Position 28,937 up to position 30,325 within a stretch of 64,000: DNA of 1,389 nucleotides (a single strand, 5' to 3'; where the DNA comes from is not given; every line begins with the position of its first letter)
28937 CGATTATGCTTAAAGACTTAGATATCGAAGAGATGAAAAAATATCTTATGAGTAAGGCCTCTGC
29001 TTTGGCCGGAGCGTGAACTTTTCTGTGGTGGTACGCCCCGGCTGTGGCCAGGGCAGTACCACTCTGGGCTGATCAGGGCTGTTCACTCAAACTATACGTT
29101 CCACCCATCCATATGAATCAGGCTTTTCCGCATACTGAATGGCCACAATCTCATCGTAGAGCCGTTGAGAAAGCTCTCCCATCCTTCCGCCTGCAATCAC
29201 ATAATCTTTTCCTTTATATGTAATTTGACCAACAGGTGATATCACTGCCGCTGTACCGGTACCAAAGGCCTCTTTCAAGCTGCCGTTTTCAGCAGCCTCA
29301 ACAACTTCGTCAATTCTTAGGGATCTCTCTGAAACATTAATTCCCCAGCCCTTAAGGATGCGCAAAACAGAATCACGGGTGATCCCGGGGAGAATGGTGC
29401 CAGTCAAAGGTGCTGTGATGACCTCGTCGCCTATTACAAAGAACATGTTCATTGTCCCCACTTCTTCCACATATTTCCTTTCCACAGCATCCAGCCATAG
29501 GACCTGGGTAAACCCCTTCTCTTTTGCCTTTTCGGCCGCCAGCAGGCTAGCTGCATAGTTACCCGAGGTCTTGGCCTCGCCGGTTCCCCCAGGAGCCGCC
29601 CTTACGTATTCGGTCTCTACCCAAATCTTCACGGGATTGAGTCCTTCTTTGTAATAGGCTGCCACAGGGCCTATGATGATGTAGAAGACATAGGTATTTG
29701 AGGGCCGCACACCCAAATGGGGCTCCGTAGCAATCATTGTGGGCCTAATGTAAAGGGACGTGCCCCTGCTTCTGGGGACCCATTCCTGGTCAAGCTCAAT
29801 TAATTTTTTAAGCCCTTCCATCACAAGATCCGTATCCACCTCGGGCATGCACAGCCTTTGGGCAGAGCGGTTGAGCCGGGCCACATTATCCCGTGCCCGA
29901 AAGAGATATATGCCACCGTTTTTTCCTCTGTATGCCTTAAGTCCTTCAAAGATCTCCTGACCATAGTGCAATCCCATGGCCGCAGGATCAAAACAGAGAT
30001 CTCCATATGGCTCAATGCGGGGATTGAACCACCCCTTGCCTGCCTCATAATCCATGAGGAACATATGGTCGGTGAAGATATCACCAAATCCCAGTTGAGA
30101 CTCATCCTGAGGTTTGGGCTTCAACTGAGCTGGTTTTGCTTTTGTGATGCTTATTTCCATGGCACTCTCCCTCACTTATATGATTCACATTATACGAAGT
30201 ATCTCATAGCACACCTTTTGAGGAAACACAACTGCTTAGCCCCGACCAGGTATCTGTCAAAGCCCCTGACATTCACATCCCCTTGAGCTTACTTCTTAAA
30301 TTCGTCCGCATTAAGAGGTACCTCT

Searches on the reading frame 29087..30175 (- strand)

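Call 47: search_protein_families(library=ncbifam, proteins=[window:29087-30175:-], max_evalue=0.00001)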
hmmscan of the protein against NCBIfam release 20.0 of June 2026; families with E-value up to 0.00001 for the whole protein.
window:29087-30175:- (362 aa): 17 families
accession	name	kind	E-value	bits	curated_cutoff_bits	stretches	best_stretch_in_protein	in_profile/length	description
NF009897.0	PRK13357.1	equivalog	2.1e-148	493.9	307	1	12-361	7-357/358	branched-chain amino acid aminotransferase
TIGR01123.1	ilvE_II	equivalog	2.4e-125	417.7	250.05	1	49-360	1-312/313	branched-chain-amino-acid transaminase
NF005146.0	PRK06606.1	equivalog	2.6e-44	151.4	279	1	47-361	8-306/307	branched-chain amino acid transaminase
TIGR01122.1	ilvE_I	equivalog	1.7e-42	145.6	245.55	1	67-360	19-297/298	branched-chain-amino-acid transaminase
NF005726.0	PRK07544.1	equivalog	6.2e-30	104.3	396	1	42-319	7-267/295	branched-chain amino acid aminotransferase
NF006185.0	PRK08320.1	subfamily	1.6e-25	89.9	363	1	68-346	25-282/292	branched-chain amino acid aminotransferase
NF009896.0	PRK13356.1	equivalog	4.9e-22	78.4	262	1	63-320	25-263/287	branched-chain amino acid aminotransferase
NF005209.0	PRK06680.1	subfamily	6.3e-17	61.4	320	1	209-342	155-276/286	D-amino-acid transaminase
NF009126.0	PRK12479.1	equivalog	1.6e-15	57.1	518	1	68-344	26-281/299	branched-chain-amino-acid transaminase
TIGR01121.1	D_amino_aminoT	equivalog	1.9e-13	50.3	277.45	1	206-342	147-270/276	D-amino-acid transaminase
NF005800.0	PRK07650.1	equivalog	1.7e-11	44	308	1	67-296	22-236/290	aminodeoxychorismate lyase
TIGR03461.1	pabC_Proteo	equivalog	7.1e-10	38.5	176.85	0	212-296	147-229/262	aminodeoxychorismate lyase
NF004761.0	PRK06092.1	equivalog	1.8e-09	37.2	260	1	212-296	149-231/268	aminodeoxychorismate lyase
NF005888.0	PRK07849.1-3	equivalog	2.5e-09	36.5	273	1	65-295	32-252/298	aminodeoxychorismate lyase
NF009066.0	PRK12400.1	equivalog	1.1e-07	31.6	538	1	67-339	28-274/290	D-amino-acid transaminase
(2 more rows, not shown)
